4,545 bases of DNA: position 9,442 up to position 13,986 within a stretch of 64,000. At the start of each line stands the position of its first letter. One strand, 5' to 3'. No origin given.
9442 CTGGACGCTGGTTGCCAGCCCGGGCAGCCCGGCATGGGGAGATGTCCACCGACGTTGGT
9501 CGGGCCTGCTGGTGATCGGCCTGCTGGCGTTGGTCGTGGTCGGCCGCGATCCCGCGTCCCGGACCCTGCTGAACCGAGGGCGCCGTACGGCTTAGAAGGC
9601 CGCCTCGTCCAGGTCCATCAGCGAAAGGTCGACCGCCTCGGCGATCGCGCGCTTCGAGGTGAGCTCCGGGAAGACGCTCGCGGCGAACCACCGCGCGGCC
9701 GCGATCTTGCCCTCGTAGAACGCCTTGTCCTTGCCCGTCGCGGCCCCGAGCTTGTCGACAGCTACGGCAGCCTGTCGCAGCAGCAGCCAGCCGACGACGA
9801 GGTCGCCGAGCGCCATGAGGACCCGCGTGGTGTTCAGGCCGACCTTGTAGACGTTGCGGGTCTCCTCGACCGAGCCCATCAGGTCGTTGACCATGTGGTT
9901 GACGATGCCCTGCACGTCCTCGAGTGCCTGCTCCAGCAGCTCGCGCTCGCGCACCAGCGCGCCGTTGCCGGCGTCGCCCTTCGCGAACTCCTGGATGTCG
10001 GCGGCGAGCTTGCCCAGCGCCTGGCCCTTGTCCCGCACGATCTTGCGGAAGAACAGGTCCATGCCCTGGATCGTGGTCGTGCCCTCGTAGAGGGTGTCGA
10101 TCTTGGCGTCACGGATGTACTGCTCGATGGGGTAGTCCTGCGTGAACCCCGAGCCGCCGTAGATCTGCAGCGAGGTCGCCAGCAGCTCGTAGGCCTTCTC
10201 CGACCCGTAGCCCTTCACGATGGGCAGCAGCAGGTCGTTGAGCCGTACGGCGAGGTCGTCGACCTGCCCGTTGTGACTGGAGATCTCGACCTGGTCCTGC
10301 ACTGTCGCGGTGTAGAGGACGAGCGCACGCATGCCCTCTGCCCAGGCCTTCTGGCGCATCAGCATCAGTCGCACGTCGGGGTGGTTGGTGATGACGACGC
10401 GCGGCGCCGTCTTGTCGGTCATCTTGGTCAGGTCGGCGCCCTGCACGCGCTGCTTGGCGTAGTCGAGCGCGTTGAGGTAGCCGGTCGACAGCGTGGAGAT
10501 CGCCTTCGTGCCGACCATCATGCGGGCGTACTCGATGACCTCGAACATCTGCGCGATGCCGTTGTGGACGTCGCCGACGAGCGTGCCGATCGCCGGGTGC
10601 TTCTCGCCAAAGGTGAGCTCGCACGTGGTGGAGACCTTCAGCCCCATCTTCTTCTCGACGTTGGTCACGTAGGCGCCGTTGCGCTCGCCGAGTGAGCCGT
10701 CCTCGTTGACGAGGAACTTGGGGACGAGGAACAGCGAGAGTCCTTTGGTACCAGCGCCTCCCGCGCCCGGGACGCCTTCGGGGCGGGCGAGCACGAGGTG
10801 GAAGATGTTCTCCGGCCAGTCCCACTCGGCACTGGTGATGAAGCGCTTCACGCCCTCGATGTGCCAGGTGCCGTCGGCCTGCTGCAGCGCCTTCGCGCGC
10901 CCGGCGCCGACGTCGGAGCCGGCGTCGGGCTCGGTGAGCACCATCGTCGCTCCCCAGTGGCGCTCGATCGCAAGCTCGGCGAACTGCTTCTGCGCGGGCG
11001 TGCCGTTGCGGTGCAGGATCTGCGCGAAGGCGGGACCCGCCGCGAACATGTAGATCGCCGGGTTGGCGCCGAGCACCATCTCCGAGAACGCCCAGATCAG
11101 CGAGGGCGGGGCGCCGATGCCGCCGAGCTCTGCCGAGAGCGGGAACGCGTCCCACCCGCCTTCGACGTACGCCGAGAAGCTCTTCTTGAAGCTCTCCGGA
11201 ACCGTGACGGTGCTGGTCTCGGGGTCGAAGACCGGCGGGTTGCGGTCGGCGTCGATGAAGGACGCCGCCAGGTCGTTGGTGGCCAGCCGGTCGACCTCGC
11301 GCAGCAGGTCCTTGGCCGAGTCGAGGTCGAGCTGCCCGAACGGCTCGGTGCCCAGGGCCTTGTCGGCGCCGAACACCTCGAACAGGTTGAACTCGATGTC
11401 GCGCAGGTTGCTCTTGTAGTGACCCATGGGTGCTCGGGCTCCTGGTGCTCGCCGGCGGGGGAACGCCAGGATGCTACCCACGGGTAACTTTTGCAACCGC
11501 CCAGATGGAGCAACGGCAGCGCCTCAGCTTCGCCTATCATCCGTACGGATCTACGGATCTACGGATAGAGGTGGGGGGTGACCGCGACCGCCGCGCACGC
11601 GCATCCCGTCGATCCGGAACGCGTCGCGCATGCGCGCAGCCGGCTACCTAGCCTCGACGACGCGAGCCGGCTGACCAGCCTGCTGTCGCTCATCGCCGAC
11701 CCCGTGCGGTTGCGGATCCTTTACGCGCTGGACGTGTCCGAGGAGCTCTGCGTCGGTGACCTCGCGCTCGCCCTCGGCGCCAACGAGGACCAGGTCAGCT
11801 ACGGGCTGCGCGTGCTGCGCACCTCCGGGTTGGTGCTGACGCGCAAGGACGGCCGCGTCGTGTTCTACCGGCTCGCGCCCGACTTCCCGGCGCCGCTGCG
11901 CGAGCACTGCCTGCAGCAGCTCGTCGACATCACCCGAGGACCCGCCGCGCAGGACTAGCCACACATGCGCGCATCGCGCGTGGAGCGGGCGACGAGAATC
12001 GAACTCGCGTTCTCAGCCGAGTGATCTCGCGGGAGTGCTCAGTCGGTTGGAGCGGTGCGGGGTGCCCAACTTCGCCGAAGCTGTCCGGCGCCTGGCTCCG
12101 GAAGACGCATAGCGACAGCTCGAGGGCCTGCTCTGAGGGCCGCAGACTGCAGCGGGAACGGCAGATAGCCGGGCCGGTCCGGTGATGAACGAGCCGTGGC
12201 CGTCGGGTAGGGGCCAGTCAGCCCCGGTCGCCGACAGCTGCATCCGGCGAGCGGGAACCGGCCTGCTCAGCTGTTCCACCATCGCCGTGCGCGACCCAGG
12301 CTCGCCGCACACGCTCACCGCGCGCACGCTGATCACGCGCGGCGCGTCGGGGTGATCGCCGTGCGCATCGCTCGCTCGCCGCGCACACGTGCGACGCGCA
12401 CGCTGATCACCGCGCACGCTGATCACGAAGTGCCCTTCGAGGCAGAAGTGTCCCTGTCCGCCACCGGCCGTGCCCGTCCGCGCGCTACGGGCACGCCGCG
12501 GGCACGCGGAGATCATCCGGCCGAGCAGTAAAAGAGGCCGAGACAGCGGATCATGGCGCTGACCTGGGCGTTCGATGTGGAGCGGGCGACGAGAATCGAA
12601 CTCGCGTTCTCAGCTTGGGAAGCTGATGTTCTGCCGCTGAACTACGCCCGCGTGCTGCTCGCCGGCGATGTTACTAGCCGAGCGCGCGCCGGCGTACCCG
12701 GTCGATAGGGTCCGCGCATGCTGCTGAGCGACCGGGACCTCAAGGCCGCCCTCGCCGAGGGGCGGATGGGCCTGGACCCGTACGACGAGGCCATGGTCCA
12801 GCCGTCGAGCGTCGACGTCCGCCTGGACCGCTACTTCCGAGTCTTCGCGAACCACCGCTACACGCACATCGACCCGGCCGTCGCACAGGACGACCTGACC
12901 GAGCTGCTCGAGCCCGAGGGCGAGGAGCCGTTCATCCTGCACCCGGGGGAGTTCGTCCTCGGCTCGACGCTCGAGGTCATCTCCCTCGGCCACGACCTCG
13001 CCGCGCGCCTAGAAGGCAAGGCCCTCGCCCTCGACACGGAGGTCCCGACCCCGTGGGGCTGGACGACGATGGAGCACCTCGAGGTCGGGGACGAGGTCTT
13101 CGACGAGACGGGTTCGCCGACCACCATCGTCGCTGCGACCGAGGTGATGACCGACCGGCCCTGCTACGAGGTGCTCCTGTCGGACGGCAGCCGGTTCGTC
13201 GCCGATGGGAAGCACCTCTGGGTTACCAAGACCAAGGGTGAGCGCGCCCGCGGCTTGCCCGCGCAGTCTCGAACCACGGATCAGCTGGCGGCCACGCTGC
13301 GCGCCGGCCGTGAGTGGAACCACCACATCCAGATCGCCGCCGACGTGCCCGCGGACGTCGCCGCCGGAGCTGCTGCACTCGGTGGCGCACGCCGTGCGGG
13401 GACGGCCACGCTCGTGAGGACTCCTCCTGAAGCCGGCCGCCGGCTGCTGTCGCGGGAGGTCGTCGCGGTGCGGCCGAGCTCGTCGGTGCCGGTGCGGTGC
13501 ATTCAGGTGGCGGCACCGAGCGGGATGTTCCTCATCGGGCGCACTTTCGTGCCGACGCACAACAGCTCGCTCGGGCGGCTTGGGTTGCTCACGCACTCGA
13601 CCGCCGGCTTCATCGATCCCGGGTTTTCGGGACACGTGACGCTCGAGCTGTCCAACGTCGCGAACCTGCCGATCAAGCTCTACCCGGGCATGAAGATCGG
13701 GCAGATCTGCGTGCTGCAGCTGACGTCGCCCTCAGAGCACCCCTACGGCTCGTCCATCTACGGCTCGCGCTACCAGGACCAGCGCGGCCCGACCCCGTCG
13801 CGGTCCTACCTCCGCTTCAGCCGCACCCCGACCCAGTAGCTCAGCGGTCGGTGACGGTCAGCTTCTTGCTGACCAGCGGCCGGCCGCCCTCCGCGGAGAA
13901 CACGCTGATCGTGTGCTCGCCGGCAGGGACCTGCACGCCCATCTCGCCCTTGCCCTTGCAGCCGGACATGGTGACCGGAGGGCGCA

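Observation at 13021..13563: Class 3 (Ala1 / Trp-Cys-Thr) mini-intein inserted in the dCTP deaminase gene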

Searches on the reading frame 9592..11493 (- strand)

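Call 67: search_protein_families(library=pfam, proteins=[window:9592-11493:-], max_evalue=0.001)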
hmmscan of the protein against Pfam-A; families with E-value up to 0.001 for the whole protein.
window:9592-11493:- (633 aa): 4 families
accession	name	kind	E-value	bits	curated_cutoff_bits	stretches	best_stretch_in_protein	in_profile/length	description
PF12806.12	Acyl-CoA_dh_C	-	2.9e-32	111.8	30.3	1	496-629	1-124/124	Acetyl-CoA dehydrogenase C-terminal like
PF00441.29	Acyl-CoA_dh_1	-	1.2e-16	61.7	22.4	1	311-478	2-143/150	Acyl-CoA dehydrogenase, C-terminal domain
PF02770.24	Acyl-CoA_dh_M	-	4.2e-13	49.7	33.3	1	184-295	2-94/97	Acyl-CoA dehydrogenase, middle domain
PF22924.1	ACOX_C_alpha1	-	5.2e-05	23.6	27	1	322-475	6-159/169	Acyl-CoA oxidase, C-alpha1 domain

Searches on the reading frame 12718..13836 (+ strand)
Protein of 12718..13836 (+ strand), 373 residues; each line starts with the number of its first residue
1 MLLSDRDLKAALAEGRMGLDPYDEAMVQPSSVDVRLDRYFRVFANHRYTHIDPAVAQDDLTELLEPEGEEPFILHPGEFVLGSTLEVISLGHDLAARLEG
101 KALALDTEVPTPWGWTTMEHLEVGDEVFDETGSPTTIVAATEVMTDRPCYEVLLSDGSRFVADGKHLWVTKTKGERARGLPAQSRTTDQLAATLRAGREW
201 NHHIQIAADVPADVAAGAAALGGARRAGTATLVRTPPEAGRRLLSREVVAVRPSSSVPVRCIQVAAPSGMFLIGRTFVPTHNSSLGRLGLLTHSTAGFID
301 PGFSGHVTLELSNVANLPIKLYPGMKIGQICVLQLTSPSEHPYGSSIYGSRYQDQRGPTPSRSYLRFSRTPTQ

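Call 3: search_protein_families(library=pfam, proteins=[window:12718-13836:+], max_evalue=1)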
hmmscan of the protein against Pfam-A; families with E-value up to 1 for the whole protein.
window:12718-13836:+ (373 aa): 4 families
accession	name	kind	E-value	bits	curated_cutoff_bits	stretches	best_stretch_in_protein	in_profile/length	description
PF22769.1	DCD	-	2.9e-38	131.8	27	2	3-101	2-100/153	dCTP deaminase-like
PF22569.1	DCD_C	-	6.9e-05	22.7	22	1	292-356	115-185/192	2'-deoxycytidine 5'-triphosphate deaminase (DCD), C-terminal domain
PF06559.16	DCD_N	-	0.0039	17.5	21.4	1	3-45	5-49/164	2'-deoxycytidine 5'-triphosphate deaminase (DCD) N-terminal domain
PF00692.24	dUTPase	-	0.024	14.8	22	1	283-343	54-112/129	dUTPase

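Call 4: search_protein_families(library=ncbifam, proteins=[window:12718-13836:+], max_evalue=1)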
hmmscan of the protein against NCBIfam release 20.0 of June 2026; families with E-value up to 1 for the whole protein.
window:12718-13836:+ (373 aa): 5 families
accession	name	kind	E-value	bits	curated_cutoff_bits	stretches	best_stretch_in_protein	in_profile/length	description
TIGR02274.1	dCTP_deam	equivalog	2e-55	187.2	92.8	2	282-362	101-179/180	dCTP deaminase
NF005734.0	PRK07559.1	equivalog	8.5e-05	21.5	283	0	294-355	290-357/368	2'-deoxycytidine 5'-triphosphate deaminase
NF001862.0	PRK00601.1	equivalog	0.00091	18.9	103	1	287-336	75-124/150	dUTP diphosphatase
TIGR00576.1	dut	superfamily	0.0018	18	102.55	1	240-337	23-118/143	dUTP diphosphatase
NF038136.1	rSAM_Rv_intein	exception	0.006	15.5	700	1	115-256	90-239/574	intein-containing Rv2578c family radical SAM protein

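Call 20: find_encoding_contigs(protein=window:12718-13836:+, flank=3000, max_places=6)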
Protein window:12718-13836:+ (373 aa): no gene with exactly this product is on record in the collection.

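Call 62: list_cluster_members(proteins=[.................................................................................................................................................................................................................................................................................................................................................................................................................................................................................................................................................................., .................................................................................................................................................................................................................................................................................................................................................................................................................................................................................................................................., window:12718-13836:+, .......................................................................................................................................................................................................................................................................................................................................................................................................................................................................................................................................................])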
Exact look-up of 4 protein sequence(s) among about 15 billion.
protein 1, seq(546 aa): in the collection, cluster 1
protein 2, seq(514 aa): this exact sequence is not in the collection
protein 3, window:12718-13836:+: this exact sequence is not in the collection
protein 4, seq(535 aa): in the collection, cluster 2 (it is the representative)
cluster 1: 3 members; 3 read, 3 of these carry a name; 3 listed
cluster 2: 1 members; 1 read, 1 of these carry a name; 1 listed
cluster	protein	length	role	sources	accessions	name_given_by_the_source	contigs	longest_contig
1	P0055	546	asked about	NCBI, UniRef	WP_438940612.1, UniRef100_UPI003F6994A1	dCTP deaminase [Geodermatophilus maliterrae] | dCTP deaminase n=1 Tax=Geodermatophilus maliterrae TaxID=3162531 RepID=UPI003F6994A1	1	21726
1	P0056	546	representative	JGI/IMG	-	deoxycytidine triphosphate deaminase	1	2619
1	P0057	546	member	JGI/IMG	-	deoxycytidine triphosphate deaminase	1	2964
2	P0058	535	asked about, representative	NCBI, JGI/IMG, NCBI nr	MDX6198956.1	MAG: dCTP deaminase [Actinomycetota bacterium] | deoxycytidine triphosphate deaminase | dCTP deaminase [Actinomycetota bacterium]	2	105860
